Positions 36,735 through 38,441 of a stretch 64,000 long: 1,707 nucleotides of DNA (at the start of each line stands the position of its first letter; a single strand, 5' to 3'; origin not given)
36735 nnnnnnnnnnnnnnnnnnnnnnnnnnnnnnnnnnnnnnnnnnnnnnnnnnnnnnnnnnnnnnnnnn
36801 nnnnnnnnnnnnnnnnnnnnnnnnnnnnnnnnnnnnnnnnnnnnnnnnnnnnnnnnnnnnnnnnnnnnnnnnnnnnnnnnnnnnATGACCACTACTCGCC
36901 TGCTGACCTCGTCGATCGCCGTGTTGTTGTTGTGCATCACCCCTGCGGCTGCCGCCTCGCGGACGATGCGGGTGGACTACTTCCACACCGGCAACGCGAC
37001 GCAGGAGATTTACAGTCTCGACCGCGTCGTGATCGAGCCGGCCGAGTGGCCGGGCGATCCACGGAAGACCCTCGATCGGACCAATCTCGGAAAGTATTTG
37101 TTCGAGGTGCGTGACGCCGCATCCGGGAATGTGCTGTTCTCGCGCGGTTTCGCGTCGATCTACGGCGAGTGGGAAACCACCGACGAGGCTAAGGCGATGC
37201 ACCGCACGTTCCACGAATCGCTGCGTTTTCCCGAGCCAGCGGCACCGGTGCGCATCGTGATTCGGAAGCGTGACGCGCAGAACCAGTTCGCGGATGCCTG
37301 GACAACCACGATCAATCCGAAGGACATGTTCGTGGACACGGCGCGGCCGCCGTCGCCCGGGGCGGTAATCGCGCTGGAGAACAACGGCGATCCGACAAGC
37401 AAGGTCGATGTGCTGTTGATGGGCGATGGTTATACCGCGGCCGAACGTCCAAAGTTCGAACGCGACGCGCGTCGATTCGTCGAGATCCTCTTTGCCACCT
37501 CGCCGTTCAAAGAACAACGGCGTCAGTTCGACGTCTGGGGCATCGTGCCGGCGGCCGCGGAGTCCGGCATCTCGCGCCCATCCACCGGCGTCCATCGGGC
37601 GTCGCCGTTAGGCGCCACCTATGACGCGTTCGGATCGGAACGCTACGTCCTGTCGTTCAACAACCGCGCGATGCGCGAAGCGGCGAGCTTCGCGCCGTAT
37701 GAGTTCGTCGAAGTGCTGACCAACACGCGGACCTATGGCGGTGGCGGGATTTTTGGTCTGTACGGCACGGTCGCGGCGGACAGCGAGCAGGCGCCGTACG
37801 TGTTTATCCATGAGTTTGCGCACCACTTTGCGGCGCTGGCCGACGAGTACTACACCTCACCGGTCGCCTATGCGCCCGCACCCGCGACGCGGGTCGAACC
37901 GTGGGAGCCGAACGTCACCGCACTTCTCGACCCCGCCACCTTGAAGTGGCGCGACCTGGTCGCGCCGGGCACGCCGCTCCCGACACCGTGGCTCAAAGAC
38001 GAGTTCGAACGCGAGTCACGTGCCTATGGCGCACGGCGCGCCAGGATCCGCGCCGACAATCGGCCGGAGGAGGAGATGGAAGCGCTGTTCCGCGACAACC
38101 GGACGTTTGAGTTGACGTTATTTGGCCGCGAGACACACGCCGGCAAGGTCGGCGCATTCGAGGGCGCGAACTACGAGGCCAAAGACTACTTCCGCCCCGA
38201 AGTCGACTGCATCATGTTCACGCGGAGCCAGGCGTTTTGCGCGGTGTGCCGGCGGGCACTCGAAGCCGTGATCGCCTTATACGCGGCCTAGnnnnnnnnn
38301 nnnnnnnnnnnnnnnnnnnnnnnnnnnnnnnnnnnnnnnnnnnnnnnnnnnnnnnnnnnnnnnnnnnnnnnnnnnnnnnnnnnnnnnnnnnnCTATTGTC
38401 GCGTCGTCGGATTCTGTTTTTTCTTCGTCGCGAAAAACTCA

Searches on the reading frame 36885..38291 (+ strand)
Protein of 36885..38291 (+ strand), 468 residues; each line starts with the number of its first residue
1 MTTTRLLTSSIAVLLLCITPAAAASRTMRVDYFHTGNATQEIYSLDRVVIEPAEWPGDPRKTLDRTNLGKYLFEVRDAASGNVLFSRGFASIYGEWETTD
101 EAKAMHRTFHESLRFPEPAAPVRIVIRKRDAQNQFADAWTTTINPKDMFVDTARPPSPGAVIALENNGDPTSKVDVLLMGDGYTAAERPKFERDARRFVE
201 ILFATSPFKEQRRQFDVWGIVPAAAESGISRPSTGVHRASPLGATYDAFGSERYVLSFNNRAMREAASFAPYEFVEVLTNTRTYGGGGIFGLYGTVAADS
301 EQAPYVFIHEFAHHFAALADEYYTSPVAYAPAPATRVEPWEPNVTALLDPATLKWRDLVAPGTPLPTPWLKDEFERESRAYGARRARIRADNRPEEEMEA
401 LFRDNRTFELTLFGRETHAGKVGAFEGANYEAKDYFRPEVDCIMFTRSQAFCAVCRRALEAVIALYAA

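Call 59: search_protein_families(library=pfam, proteins=[window:36885-38291:+], max_evalue=0.00001)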
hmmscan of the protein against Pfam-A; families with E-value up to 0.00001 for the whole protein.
window:36885-38291:+ (468 aa): 2 families
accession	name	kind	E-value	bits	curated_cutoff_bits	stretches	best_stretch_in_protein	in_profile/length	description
PF09471.16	Peptidase_M64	-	1.4e-131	438.6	26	1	162-463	1-302/302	IgA Peptidase M64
PF16217.10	M64_N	-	5.3e-35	120.1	27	1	24-139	7-121/122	Peptidase M64 N-terminus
